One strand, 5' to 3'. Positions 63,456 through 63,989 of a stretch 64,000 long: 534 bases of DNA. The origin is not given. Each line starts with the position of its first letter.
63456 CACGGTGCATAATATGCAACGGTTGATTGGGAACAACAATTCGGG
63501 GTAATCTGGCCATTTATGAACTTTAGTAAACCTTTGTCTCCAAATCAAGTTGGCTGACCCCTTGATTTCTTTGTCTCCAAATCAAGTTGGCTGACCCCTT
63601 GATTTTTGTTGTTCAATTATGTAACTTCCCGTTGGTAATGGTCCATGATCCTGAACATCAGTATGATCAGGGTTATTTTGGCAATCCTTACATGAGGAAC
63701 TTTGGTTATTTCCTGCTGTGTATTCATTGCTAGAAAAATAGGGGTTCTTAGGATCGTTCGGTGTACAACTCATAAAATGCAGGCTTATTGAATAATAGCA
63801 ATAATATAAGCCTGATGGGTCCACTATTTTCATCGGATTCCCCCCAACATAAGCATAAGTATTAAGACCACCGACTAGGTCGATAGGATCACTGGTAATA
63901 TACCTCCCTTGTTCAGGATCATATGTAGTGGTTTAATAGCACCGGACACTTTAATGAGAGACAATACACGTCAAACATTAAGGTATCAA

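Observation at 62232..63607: RAYT/IS200-like transposase with REP-like hairpin flanks inserted between Rhs toxin tip and candidate immunity gene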

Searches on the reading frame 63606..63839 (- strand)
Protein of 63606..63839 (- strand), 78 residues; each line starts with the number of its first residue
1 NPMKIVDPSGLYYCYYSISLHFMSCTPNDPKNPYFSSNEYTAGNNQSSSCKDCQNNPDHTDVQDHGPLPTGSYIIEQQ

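Call 40: find_homologous_proteins(query=window:63606-63839:-, max_evalue=0.01)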
Query seq(78 aa) (78 aa): 1 proteins with E <= 0.01 among 1 candidates.
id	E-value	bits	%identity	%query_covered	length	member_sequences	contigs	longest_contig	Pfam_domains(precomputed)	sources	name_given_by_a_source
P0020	1.7e-46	173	100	97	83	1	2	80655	-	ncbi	-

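Call 42: find_related_loci(query=window:63606-63809:-, collection=metagenome_contigs, flank=3000)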
Query seq(68 aa) (68 aa) in metagenome_contigs; peptide patterns used: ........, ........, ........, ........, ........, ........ (x = any residue, [..] = any of these).
308 stretches matched a pattern, but none encodes a relative of the query by tblastn (E <= 1e-3).

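Call 43: search_solved_structures(query=window:63606-63809:-, max_evalue=10, show_alignments=2)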
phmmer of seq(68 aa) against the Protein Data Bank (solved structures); distinct sequences matched with E-value up to 10: 0.

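Call 55: search_protein_representatives(protein=window:63606-63839:-)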
Query: 78 residues. Proteins with E-value up to 0.001 (for the whole library): 110; up to 1e-10: 31; up to 1e-30: 0. The best 110 are listed.
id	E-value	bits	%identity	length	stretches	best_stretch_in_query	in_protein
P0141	6.7e-24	99.8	65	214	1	2-75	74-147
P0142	9.4e-22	93.0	55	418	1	2-76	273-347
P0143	3.0e-21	91.4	55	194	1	1-75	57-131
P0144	7.0e-21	90.2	56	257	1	5-75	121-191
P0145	3.7e-20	87.9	59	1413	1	2-75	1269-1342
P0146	6.1e-20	87.2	59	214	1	1-75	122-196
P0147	2.6e-19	85.2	53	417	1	1-76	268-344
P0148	1.0e-17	80.1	54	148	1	1-75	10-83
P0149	1.4e-17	79.7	59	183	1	1-75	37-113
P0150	1.5e-17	79.6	52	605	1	2-76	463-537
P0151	2.0e-17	79.1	51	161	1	1-78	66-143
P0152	3.8e-17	78.3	49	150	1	1-75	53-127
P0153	1.2e-16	76.7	56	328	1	2-76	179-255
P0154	1.3e-16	76.6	52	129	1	7-77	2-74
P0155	3.1e-16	75.4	55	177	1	2-75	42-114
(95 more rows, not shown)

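Call 56: search_protein_families(library=pfam, proteins=[P0141, P0142, P0143, P0145, P0147], max_evalue=0.01)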
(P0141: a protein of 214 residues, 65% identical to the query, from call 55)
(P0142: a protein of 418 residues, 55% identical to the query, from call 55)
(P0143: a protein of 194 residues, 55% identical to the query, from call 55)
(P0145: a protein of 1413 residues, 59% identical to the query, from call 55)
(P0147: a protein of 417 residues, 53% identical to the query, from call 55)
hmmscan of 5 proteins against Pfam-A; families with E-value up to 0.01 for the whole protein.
P0141 (214 aa): 1 family
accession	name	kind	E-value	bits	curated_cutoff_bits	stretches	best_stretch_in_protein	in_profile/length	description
PF10908.13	Tlde1_dom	-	1.1e-10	42.4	30.1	1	120-206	7-114/120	Tlde1 domain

P0142 (418 aa): 3 families
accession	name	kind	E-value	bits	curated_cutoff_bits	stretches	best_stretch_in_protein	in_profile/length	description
PF10908.13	Tlde1_dom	-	3.1e-11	44.2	30.1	1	323-409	11-113/120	Tlde1 domain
PF05593.20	RHS_repeat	-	1.6e-06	28.8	22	1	66-100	1-35/38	RHS Repeat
PF03527.20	RHS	-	0.00016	21.9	27.9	1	173-203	5-35/38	RHS protein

P0143 (194 aa): 1 family
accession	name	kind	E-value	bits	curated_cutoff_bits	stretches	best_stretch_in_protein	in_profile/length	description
PF10908.13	Tlde1_dom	-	3.8e-08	34.2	30.1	1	108-185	11-113/120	Tlde1 domain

P0145 (1413 aa): 3 families
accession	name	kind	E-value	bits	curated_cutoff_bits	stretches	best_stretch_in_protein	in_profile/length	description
PF05593.20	RHS_repeat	-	1.3e-91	300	22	15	760-793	1-34/38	RHS Repeat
PF10908.13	Tlde1_dom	-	2.5e-11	44.5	30.1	1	1319-1393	11-103/120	Tlde1 domain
PF20148.4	DUF6531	-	0.0017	19.1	24.1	1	155-235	1-70/74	Domain of unknown function (DUF6531)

P0147 (417 aa): 2 families
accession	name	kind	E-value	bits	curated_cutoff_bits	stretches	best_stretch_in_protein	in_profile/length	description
PF10908.13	Tlde1_dom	-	6.3e-09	36.7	30.1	1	320-404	11-109/120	Tlde1 domain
PF03527.20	RHS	-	2.3e-08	34.2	27.9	1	162-192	3-33/38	RHS protein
